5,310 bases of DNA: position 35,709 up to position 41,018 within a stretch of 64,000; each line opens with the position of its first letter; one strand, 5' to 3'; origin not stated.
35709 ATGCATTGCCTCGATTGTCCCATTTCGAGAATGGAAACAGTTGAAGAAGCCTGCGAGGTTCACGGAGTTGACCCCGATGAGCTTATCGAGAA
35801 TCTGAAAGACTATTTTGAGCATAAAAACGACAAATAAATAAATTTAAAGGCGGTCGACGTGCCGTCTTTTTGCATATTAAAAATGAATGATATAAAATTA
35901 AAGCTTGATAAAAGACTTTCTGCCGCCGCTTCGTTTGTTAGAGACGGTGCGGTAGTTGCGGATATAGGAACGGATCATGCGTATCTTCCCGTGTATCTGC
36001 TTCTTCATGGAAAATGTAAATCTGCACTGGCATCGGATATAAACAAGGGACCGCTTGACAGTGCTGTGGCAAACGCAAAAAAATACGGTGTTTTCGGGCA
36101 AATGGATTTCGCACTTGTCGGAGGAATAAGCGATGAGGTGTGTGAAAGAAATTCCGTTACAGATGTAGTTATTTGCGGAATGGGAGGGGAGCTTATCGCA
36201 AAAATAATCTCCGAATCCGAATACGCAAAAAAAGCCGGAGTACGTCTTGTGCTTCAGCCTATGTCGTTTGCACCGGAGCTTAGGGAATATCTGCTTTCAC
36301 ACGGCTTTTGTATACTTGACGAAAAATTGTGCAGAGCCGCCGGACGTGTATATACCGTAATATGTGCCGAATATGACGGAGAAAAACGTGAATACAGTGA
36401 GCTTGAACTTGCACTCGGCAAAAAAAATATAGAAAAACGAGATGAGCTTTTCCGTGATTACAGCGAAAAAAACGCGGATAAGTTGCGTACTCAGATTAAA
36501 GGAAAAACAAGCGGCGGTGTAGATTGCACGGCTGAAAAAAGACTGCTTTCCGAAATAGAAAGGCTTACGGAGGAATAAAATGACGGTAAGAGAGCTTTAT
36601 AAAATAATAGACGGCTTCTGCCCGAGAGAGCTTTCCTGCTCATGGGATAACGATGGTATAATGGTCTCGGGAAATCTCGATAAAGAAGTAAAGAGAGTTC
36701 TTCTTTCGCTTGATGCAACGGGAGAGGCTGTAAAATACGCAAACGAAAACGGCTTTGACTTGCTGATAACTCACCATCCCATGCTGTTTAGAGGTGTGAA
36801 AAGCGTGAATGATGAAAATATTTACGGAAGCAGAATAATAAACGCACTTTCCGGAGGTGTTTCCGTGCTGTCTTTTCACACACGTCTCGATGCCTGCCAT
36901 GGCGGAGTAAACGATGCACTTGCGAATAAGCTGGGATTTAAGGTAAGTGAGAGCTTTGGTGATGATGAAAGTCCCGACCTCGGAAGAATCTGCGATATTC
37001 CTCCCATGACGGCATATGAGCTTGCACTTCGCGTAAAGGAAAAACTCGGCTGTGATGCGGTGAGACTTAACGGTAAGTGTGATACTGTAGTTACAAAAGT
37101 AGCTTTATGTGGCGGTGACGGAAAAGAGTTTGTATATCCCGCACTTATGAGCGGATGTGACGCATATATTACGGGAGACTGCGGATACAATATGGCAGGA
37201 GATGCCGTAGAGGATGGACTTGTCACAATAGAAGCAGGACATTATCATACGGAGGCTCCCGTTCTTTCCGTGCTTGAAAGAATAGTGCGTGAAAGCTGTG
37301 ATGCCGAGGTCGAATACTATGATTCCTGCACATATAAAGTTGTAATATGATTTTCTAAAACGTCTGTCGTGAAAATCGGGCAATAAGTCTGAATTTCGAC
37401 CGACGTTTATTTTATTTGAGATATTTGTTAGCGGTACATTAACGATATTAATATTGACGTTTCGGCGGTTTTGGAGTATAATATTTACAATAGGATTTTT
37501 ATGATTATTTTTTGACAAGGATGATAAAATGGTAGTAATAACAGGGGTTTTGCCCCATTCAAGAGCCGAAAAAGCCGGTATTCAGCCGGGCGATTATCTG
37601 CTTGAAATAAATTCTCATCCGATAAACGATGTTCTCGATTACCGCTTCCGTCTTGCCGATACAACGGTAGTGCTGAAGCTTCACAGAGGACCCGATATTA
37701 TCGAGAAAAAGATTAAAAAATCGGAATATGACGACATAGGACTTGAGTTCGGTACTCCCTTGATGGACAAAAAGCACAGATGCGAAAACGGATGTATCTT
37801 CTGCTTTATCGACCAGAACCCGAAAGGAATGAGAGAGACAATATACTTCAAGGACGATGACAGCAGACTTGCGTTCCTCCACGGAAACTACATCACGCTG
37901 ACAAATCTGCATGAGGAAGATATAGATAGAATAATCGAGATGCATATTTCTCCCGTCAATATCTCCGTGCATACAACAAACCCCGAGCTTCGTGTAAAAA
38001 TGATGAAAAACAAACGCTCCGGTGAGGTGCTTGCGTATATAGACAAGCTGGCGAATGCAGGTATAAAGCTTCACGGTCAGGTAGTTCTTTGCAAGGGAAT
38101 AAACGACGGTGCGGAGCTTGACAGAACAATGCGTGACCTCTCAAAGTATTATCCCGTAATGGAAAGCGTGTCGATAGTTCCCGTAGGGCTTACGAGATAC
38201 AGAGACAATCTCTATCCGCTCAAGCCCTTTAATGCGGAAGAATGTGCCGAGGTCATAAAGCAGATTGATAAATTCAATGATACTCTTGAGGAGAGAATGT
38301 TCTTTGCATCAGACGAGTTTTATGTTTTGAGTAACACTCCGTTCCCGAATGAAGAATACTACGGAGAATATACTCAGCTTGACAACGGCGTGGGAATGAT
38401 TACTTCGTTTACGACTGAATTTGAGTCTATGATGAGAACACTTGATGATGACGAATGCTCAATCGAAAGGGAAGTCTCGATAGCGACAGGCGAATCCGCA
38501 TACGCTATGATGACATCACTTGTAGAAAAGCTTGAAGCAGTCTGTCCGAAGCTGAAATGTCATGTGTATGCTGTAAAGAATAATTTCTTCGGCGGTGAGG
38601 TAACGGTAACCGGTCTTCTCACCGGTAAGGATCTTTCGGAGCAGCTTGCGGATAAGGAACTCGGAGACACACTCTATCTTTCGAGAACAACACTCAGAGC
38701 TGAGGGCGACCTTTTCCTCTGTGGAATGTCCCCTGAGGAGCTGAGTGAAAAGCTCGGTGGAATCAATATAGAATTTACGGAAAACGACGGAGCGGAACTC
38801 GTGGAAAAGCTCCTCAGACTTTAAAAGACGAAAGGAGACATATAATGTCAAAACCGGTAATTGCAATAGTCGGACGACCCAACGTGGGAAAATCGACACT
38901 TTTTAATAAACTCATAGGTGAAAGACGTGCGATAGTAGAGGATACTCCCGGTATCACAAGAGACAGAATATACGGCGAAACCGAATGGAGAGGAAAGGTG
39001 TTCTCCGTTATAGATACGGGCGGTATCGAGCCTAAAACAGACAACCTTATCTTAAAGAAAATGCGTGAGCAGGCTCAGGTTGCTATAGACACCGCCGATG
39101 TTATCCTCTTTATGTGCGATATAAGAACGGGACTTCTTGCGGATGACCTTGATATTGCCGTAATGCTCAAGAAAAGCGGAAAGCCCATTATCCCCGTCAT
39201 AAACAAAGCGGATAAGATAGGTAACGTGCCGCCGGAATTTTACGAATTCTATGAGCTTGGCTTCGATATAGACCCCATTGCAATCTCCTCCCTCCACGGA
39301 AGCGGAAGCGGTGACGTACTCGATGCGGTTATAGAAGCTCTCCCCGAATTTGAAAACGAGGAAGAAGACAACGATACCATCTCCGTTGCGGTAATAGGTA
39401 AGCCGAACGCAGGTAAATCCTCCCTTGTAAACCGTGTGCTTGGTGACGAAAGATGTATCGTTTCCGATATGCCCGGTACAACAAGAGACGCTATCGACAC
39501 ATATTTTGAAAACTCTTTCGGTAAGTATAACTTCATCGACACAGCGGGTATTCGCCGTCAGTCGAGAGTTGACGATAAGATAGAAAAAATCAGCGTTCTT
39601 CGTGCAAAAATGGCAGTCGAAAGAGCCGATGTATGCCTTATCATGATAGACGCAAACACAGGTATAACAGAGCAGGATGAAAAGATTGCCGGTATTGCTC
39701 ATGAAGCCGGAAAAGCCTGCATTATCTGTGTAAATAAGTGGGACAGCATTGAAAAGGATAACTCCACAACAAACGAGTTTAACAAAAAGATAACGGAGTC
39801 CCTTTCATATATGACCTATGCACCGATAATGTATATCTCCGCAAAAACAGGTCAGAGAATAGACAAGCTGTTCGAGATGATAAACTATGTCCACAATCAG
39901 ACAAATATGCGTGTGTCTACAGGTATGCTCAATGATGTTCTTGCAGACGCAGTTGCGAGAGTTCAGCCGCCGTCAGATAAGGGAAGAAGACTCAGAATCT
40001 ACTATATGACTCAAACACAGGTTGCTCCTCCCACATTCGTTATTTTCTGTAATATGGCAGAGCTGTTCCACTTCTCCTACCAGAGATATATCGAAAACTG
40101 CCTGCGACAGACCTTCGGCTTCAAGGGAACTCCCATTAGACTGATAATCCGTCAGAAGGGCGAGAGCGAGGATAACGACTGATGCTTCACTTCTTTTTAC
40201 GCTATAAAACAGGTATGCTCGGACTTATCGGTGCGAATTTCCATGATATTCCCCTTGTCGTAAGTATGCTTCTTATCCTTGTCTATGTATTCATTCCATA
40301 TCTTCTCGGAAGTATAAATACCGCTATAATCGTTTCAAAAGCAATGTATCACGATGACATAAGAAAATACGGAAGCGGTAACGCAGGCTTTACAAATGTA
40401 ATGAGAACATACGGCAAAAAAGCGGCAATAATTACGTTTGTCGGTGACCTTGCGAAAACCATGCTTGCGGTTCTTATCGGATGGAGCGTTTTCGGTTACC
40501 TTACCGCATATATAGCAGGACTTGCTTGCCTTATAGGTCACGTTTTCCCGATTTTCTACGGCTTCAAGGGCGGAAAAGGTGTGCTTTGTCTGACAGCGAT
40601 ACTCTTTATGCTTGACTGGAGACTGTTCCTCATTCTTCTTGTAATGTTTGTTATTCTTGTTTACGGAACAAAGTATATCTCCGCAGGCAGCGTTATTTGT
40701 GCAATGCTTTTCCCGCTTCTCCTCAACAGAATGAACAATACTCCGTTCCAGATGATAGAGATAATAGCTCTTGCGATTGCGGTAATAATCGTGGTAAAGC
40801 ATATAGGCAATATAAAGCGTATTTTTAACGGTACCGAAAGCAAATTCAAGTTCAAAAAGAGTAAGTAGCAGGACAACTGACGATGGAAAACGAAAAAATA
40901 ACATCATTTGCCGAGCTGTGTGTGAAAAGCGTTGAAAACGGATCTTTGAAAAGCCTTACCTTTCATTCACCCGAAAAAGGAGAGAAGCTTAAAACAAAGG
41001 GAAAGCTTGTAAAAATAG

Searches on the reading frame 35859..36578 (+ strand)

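Call 54: search_protein_families(library=pfam, proteins=[window:35859-36578:+], max_evalue=0.00001)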
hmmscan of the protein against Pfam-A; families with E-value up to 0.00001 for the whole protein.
window:35859-36578:+ (239 aa): 2 families
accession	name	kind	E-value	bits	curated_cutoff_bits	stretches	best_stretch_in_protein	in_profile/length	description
PF12847.13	Methyltransf_18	-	1.2e-47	162.2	27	1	16-168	1-151/151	Methyltransferase domain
PF04816.18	TrmK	-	7.5e-41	140.3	27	1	33-218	1-185/205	tRNA (adenine(22)-N(1))-methyltransferase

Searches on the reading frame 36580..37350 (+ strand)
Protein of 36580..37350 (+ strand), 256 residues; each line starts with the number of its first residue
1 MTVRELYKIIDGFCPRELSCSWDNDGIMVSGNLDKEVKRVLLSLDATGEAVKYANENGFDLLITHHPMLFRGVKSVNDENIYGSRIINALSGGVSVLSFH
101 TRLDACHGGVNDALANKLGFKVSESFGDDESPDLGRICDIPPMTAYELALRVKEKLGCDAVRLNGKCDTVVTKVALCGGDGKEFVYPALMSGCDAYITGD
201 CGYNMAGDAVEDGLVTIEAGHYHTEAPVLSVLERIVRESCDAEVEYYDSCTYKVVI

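Call 55: search_protein_families(library=pfam, proteins=[window:36580-37350:+], max_evalue=0.00001)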
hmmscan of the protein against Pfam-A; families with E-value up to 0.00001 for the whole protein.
window:36580-37350:+ (256 aa): 1 family
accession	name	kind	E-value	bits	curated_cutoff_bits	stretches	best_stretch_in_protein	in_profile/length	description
PF01784.24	DUF34_NIF3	-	5.5e-68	229.8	23.4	1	1-246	1-247/256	Duf34/NIF3 (NGG1p interacting factor 3)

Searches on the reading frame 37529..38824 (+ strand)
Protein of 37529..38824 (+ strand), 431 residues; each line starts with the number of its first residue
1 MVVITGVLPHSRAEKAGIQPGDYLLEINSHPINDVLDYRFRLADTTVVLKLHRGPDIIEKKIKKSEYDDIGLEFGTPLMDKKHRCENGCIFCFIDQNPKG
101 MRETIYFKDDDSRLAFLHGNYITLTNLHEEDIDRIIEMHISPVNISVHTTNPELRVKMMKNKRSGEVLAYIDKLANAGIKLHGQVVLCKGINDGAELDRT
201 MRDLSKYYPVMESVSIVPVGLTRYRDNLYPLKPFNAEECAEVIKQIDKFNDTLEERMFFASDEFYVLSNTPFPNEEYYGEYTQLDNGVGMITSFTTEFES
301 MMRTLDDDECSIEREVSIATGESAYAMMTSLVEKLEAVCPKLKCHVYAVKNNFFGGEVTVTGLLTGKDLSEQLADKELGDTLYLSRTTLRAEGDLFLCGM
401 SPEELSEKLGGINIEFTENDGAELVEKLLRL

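Call 55: search_protein_families(library=pfam, proteins=[window:37529-38824:+], max_evalue=0.00001)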
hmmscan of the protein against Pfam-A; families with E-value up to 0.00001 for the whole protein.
window:37529-38824:+ (431 aa): 4 families
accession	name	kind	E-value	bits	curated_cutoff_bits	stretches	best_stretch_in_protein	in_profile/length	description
PF19238.5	Radical_SAM_2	-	3.5e-67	225.2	26.7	1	64-214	1-151/151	Radical SAM-like domain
PF04459.17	DUF512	-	3.1e-65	219.7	25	1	217-415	1-198/202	Protein of unknown function (DUF512)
PF17820.7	PDZ_6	-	4.7e-11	42.7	27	1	3-52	1-53/54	PDZ domain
PF04055.27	Radical_SAM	-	1.5e-07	32.2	29.5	1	125-202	90-164/166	Radical SAM superfamily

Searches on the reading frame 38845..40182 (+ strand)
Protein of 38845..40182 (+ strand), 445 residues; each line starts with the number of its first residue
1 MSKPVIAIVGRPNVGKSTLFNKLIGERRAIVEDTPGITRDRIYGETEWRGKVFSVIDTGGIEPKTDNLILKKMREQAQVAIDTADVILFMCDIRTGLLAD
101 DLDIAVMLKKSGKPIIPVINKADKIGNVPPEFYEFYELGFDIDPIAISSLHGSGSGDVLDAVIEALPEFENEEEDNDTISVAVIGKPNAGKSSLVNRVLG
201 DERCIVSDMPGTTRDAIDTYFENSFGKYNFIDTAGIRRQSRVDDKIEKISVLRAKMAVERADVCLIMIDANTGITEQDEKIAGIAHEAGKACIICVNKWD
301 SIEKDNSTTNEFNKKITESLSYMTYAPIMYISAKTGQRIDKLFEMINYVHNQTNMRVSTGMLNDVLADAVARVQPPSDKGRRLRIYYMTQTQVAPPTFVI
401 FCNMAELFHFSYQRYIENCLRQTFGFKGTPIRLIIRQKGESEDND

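Call 55: search_protein_families(library=pfam, proteins=[window:38845-40182:+], max_evalue=0.00001)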
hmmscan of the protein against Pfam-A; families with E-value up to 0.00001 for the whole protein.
window:38845-40182:+ (445 aa): 8 families
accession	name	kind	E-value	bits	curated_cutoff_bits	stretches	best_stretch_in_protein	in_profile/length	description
PF01926.29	MMR_HSR1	-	2.1e-58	195.8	21.9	2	6-121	2-113/113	50S ribosome-binding GTPase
PF14714.11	KH_dom-like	-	1.7e-36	124.8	27.3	1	356-436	1-81/81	KH-domain-like of EngA bacterial GTPase enzymes, C-terminal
PF02421.24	FeoB_N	-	1.6e-26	93.1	27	2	180-345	2-155/156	Ferrous iron transport protein B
PF00009.33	GTP_EFTU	-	1.7e-25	90.2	26.5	2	179-347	4-183/188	Elongation factor Tu GTP binding domain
PF00350.29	Dynamin_N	-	1e-14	55.4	27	0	181-213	1-33/168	Dynamin family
PF04548.22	AIG1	-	3.9e-11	43.1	27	0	181-283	3-105/212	AIG1 family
PF03193.22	RsgA_GTPase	-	1.6e-10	41.5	30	0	258-347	20-105/174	RsgA GTPase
PF08477.19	Roc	-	4.4e-07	30.6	27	0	181-300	2-119/119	Ras of Complex, Roc, domain of DAPkinase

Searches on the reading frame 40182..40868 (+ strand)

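Call 55: search_protein_families(library=pfam, proteins=[window:40182-40868:+], max_evalue=0.00001)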
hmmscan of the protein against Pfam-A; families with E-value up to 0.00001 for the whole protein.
window:40182-40868:+ (228 aa): 1 family
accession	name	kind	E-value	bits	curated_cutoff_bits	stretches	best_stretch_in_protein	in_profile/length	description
PF02660.20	G3P_acyltransf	-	1.3e-49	168.9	24.1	1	39-214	2-164/164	Glycerol-3-phosphate acyltransferase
